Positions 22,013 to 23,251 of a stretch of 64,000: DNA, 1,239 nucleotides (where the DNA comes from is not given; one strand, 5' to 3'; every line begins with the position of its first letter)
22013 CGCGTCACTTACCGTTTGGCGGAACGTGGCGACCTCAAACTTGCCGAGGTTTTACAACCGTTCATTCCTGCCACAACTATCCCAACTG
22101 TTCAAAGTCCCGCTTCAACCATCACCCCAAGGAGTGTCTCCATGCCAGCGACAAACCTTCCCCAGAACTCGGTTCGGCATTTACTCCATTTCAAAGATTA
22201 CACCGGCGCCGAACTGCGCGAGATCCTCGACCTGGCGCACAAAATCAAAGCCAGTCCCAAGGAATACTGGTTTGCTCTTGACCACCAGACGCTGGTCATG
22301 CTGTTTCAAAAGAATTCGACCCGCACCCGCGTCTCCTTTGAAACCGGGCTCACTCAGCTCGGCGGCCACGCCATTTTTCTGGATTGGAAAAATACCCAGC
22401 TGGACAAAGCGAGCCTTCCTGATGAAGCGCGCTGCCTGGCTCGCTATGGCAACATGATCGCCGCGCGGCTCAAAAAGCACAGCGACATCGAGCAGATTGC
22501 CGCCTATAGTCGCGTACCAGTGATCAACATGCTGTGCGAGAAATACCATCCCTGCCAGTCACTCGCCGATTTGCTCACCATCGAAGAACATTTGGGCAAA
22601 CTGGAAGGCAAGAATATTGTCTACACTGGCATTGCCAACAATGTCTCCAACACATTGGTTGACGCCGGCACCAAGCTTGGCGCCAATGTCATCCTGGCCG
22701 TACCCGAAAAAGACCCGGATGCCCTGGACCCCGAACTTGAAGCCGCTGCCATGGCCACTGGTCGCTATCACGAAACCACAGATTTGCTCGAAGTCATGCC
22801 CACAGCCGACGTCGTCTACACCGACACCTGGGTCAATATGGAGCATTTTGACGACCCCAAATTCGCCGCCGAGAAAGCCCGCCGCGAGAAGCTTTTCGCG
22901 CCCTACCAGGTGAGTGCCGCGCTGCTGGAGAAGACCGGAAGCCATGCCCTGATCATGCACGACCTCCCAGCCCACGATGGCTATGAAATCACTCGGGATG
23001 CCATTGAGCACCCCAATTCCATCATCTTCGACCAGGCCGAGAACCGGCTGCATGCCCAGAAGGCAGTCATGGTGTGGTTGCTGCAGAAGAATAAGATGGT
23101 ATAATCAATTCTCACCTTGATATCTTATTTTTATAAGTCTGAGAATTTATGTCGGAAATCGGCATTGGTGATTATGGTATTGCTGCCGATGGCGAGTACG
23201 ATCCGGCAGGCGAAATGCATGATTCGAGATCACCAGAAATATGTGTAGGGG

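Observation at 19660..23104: Carbamate kinase followed by a fused COG2403-like P-loop NTPase/ornithine-type carbamoyltransferase, with no arginine deiminase nearby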

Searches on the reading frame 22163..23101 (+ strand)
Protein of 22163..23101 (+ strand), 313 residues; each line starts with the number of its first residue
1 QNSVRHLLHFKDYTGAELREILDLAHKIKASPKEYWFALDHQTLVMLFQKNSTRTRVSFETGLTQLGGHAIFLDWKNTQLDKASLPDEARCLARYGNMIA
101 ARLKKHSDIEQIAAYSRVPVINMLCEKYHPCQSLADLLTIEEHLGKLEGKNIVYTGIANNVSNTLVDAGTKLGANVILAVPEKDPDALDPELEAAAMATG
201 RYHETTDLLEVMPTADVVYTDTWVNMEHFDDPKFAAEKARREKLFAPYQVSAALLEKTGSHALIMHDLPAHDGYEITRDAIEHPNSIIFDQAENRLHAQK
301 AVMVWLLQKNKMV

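Call 30: search_solved_structures(query=window:22169-23101:+, max_evalue=1e-20, show_alignments=4)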
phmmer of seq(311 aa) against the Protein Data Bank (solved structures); distinct sequences matched with E-value up to 1e-20: 57.
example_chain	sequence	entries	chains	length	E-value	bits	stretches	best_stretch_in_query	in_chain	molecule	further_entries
1a1s_A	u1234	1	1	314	1.8e-72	247.3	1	3-304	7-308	ORNITHINE CARBAMOYLTRANSFERASE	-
1pvv_A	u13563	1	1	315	1.9e-72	247.3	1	3-304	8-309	Ornithine carbamoyltransferase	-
4oh7_A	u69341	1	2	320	4e-64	219.9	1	2-307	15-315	Ornithine carbamoyltransferase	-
4f2g_A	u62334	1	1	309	5.7e-61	209.6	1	2-305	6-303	Ornithine carbamoyltransferase 1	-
7nnf_A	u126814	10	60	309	9.4e-61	208.8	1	2-307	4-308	Ornithine carbamoyltransferase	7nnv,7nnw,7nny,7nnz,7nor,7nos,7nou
2i6u_A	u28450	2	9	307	9.7e-61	208.8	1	2-307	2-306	Ornithine carbamoyltransferase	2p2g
8qeu_A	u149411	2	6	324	1.4e-60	208.3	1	4-305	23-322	Ornithine transcarbamylase, chloroplastic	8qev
7x99_A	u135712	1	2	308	3.9e-60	206.8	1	1-307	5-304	ornithine carbamoyltransferase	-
3gd5_A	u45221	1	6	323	1.5e-58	201.7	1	5-305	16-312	Ornithine carbamoyltransferase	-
1vlv_A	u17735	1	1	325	6.1e-57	196.3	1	3-303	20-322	Ornithine carbamoyltransferase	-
4nf2_A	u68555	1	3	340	6.9e-55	189.6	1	3-306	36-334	Ornithine carbamoyltransferase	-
4ep1_A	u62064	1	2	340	9.3e-55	189.2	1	3-306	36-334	Ornithine carbamoyltransferase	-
2ef0_A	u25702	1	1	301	6.7e-53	183.1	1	3-305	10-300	Ornithine carbamoyltransferase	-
3tpf_A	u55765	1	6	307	2.6e-49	171.3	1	2-304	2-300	Ornithine carbamoyltransferase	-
4a8t_A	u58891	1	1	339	4.3e-47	164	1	8-306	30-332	PUTRESCINE CARBAMOYLTRANSFERASE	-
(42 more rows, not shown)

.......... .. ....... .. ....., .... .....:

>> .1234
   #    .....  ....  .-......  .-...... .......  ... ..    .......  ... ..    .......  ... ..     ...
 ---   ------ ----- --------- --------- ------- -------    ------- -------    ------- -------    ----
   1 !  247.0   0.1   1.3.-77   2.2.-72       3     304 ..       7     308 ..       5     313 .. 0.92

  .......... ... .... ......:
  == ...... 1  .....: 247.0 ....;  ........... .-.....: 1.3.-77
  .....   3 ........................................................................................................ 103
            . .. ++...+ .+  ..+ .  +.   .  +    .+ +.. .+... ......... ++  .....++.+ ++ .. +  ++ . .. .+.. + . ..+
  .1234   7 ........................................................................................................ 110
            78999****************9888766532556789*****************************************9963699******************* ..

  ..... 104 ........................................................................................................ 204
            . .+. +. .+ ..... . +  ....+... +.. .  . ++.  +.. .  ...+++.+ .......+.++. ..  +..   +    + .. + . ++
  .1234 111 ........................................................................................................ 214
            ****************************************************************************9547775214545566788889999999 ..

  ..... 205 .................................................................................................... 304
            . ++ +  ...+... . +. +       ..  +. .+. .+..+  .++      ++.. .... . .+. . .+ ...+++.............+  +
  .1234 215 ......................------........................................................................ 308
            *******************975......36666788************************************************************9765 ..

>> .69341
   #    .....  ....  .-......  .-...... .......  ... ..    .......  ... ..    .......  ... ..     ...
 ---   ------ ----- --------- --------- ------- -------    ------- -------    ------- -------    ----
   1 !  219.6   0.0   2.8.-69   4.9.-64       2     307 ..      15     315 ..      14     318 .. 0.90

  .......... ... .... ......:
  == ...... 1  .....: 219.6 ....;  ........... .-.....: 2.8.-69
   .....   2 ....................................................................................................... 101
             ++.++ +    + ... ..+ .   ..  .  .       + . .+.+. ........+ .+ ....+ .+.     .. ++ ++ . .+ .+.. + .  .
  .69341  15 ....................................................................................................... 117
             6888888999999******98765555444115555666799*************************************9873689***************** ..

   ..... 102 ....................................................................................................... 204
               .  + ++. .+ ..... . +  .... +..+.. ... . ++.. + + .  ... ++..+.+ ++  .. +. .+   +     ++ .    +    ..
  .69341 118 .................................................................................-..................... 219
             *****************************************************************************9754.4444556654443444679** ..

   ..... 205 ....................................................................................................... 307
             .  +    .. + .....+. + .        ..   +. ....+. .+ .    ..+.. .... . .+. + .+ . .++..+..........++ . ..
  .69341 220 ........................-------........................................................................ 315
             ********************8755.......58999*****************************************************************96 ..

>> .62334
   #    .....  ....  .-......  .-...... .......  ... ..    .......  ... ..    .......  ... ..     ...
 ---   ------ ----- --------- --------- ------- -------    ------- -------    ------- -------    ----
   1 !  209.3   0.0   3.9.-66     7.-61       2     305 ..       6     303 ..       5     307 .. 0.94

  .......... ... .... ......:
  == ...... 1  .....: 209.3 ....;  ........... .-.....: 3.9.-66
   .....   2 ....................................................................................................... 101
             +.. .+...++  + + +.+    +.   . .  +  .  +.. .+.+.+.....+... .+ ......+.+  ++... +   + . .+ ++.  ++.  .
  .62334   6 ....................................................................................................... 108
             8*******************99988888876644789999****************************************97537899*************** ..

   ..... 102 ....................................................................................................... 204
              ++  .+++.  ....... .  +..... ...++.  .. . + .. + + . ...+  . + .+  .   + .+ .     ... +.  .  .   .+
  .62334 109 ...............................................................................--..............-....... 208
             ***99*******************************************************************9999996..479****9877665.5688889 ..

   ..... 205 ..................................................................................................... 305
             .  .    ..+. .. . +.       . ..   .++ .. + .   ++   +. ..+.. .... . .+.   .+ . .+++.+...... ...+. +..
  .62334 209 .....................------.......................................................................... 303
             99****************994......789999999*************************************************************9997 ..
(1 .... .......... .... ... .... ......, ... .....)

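Call 38: find_homologous_proteins(query=window:22163-23101:+)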
Query window:22163-23101:+ (313 aa): 8000 proteins with E <= 0.001 among 8000 candidates; the best 120 are listed.
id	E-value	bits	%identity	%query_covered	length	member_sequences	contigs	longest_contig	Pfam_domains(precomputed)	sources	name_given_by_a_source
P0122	2.7e-125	436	64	97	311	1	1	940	PF00185.31,PF02729.27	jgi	-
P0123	2.6e-123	429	66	96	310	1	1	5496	PF00185.31,PF02729.27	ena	-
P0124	1.0e-122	427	64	97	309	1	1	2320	PF00185.31,PF02729.27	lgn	-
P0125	4.0e-122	425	65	96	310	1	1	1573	PF00185.31,PF02729.27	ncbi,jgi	-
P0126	2.1e-121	423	63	97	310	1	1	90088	PF00185.31,PF02729.27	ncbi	-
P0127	2.6e-121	423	63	97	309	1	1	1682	PF00185.31,PF02729.27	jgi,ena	-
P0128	3.3e-121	422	65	95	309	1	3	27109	PF00185.31,PF02729.27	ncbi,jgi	-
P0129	4.9e-121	422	63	97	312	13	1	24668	PF00185.31,PF02729.27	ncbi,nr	ncbi:MAG: ornithine carbamoyltransferase [Candidatus Aenigmarchaeota archaeon CG1_02_38_14]|nr:MAG: 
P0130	2.8e-120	419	62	97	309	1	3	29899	PF00185.31,PF02729.27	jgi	jgi:ornithine carbamoyltransferase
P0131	1.9e-119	416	63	98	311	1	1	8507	PF00185.31,PF02729.27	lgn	-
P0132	2.0e-119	416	64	97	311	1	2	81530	PF00185.31,PF02729.27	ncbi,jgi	-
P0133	4.1e-119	415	63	97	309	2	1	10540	PF00185.31,PF02729.27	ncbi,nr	ncbi:MAG: ornithine carbamoyltransferase [Candidatus Aenigmarchaeota archaeon]|nr:ornithine carbamoy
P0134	3.0e-118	412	62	97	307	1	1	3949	PF00185.31,PF02729.27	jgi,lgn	-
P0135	2.0e-117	410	62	97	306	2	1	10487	PF00185.31,PF02729.27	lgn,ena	-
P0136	2.1e-117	410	63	97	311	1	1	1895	PF00185.31,PF02729.27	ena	-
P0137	1.2e-116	407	61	97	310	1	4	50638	PF00185.31,PF02729.27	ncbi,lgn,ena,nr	ncbi:ornithine carbamoyltransferase [Candidatus Microgenomates bacterium]|nr:ornithine carbamoyltran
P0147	1.3e-112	394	59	99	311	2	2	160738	PF00185.31,PF02729.27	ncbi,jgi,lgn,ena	ncbi:MAG: ornithine carbamoyltransferase [Candidatus Woesearchaeota archaeon]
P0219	3.5e-103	363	57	97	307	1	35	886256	PF00185.31,PF02729.27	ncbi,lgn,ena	-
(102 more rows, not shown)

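Call 43: find_encoding_contigs(protein=P0219, flank=8000, max_places=2)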
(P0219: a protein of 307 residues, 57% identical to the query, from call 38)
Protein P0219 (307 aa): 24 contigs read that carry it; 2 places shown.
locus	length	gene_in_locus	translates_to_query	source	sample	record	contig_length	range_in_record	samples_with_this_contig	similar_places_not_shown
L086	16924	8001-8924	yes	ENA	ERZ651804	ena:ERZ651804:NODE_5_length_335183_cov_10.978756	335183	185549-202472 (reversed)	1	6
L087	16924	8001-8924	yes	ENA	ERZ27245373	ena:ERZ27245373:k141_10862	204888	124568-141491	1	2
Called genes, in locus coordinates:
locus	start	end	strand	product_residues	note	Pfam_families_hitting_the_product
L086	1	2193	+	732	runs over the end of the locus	PF25849:PelX_N, PF25850:PelX_Ig, PF22842:Pel9A-like_beta_helix, PF13229:Beta_helix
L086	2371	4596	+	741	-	PF00580:UvrD-helicase, PF01443:Viral_helicase1 (faint), PF13245:AAA_19, PF13604:AAA_30 (faint), PF13361:UvrD_C, PF13538:UvrD_C_2, PF21196:PcrA_UvrD_tudor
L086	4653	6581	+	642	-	PF07833:Cu_amine_oxidN1 (weak), PF11741:AMIN, PF01520:Amidase_3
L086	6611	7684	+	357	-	PF05343:Peptidase_M42, PF01546:Peptidase_M20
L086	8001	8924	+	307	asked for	PF02729:OTCace_N, PF00185:OTCace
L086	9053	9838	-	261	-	PF23441:SDR, PF00106:adh_short, PF08659:KR, PF13561:adh_short_C2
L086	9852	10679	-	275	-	PF04962:KduI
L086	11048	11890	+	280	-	PF05681:Fumerase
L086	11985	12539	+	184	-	PF05683:Fumerase_C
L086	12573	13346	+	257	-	PF01138:RNase_PH, PF03725:RNase_PH_C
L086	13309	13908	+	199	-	PF01725:Ham1p_like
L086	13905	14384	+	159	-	PF00149:Metallophos, PF12850:Metallophos_2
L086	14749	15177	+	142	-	PF00383:dCMP_cyt_deam_1, PF14437:MafB19-deam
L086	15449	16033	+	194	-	PF12917:YfbR-like, PF13023:HD_3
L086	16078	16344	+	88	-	PF00583:Acetyltransf_1 (weak), PF13508:Acetyltransf_7 (weak)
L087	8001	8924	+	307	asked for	PF02729:OTCace_N, PF00185:OTCace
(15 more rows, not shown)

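Call 44: find_encoding_contigs(protein=P0129, flank=8000, max_places=2)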
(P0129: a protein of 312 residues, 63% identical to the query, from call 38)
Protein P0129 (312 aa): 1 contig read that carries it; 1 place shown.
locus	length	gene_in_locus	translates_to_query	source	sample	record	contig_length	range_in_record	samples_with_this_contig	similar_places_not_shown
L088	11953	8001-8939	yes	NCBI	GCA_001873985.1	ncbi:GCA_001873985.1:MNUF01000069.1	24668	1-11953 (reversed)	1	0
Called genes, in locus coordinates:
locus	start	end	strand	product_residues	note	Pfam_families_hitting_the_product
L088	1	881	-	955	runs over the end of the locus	PF00133:tRNA-synt_1, PF09334:tRNA-synt_1g, PF01921:tRNA-synt_1f (weak), PF01406:tRNA-synt_1e (weak), PF08264:Anticodon_1, PF19302:DUF5915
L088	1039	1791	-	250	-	PF01209:Ubie_methyltran, PF13489:Methyltransf_23 (weak), PF13847:Methyltransf_31, PF08241:Methyltransf_11, PF13649:Methyltransf_25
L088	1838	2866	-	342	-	-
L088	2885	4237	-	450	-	PF00206:Lyase_1, PF08328:ASL_C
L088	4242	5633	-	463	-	PF00709:Adenylsucc_synt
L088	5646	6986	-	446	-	PF00070:Pyr_redox (faint), PF00890:FAD_binding_2 (faint), PF01134:GIDA (faint), PF01266:DAO (faint), PF03486:HI0933_like (faint), PF07992:Pyr_redox_2 (faint), PF13450:NAD_binding_8 (weak), PF21688:FAD-depend_C, +1 more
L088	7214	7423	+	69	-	-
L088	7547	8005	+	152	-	PF26602:HVO_2718_N (weak)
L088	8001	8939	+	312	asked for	PF02729:OTCace_N, PF00185:OTCace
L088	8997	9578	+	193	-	-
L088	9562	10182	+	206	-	-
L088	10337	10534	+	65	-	-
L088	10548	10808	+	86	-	-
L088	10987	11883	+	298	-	PF03144:GTP_EFTU_D2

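Call 45: find_encoding_contigs(protein=P0137, flank=8000, max_places=2)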
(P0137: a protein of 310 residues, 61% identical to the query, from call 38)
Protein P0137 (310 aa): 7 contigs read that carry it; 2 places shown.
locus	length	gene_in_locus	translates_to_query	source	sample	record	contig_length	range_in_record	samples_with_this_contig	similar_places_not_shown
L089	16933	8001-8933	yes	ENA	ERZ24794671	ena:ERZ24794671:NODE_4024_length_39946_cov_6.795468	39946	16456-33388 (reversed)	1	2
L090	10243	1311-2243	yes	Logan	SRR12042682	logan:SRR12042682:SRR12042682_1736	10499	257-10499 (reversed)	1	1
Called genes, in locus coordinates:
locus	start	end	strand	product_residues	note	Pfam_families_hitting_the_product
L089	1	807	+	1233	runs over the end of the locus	PF04997:RNA_pol_Rpb1_1, PF00623:RNA_pol_Rpb1_2, PF04983:RNA_pol_Rpb1_3, PF05000:RNA_pol_Rpb1_4 (weak), PF04998:RNA_pol_Rpb1_5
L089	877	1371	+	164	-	PF00164:Ribosom_S12_S23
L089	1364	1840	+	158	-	PF00177:Ribosomal_S7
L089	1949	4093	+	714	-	PF00009:GTP_EFTU, PF22042:EF-G_D2, PF03144:GTP_EFTU_D2, PF14492:EFG_III, PF03764:EFG_IV, PF00679:EFG_C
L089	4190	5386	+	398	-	PF00009:GTP_EFTU, PF03144:GTP_EFTU_D2, PF03143:GTP_EFTU_D3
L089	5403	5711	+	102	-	PF00338:Ribosomal_S10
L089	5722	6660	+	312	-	PF00696:AA_kinase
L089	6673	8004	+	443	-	-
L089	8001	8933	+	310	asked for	PF02729:OTCace_N, PF00185:OTCace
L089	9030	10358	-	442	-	PF00278:Orn_DAP_Arg_deC (weak), PF01168:Ala_racemase_N (weak), PF02784:Orn_Arg_deC_N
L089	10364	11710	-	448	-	PF02655:ATP-grasp_3 (weak)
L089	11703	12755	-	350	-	PF13378:MR_MLE_C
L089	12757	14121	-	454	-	-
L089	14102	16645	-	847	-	PF02655:ATP-grasp_3, PF02786:CPSase_L_D2, PF08443:RimK (weak), PF13535:ATP-grasp_4, PF15632:ATPgrasp_Ter, PF18603:LAL_C2 (weak), PF02655:ATP-grasp_3 (weak), PF07478:Dala_Dala_lig_C, +2 more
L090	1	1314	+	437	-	?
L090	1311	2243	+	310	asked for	PF02729:OTCace_N, PF00185:OTCace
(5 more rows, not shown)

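Call 55: find_encoding_contigs(protein=P0126, flank=8000, max_places=1)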
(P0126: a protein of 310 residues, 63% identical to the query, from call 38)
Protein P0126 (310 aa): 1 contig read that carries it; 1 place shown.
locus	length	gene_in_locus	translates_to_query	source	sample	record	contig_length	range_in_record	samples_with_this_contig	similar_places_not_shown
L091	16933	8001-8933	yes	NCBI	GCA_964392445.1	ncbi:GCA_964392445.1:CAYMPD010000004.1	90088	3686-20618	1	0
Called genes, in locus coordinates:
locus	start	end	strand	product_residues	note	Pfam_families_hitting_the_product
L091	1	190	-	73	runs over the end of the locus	-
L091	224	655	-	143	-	PF00571:CBS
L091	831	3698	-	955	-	PF00133:tRNA-synt_1, PF09334:tRNA-synt_1g, PF01406:tRNA-synt_1e (weak), PF08264:Anticodon_1, PF19302:DUF5915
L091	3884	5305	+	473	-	-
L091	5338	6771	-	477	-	PF00478:IMPDH, PF00571:CBS, PF03060:NMO, PF01070:FMN_dh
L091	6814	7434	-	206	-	PF00156:Pribosyltran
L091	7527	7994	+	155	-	PF26602:HVO_2718_N (weak), PF24250:HVO_2718 (faint)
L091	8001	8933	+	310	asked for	PF02729:OTCace_N, PF00185:OTCace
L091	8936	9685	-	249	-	-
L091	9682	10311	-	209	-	-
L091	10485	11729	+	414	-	PF02729:OTCace_N, PF00185:OTCace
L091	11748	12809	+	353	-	PF00478:IMPDH (faint), PF01180:DHO_dh, PF03060:NMO (weak)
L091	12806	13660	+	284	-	PF00175:NAD_binding_1 (faint)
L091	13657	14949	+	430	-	PF07969:Amidohydro_3 (faint), PF01979:Amidohydro_1, PF12890:DHOase (weak)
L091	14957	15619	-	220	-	PF00156:Pribosyltran (weak)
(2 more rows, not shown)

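Call 56: find_encoding_contigs(protein=P0147, flank=8000, max_places=1)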
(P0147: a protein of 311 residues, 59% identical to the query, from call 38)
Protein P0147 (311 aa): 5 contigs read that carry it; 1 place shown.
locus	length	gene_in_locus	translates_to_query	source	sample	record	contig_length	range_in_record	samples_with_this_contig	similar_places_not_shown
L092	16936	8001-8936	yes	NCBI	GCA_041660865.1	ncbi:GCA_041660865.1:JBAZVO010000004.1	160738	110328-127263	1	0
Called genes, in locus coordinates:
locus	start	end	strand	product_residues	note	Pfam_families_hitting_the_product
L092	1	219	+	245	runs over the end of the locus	PF00705:PCNA_N, PF02144:Rad1 (faint), PF02747:PCNA_C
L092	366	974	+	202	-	PF00515:TPR_1 (faint), PF07719:TPR_2 (faint)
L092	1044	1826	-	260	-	PF20434:BD-FAE (weak), PF00561:Abhydrolase_1 (weak), PF12146:Hydrolase_4, PF20408:Abhydrolase_11 (faint), PF00326:Peptidase_S9 (weak)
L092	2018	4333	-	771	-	PF13482:RNase_H_2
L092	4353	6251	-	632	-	PF01807:Zn_ribbon_DnaG, PF08275:DNAG_N, PF13155:Toprim_2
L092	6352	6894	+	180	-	-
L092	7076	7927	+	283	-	PF00491:Arginase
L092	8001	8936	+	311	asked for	PF02729:OTCace_N, PF00185:OTCace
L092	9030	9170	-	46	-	-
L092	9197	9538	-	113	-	PF00719:Pyrophosphatase (weak)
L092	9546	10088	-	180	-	PF24034:DUF7343 (weak)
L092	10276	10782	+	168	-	-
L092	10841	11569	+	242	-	-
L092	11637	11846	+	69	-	PF11127:YgaP-like_TM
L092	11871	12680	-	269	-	PF01026:TatD_DNase, PF04909:Amidohydro_2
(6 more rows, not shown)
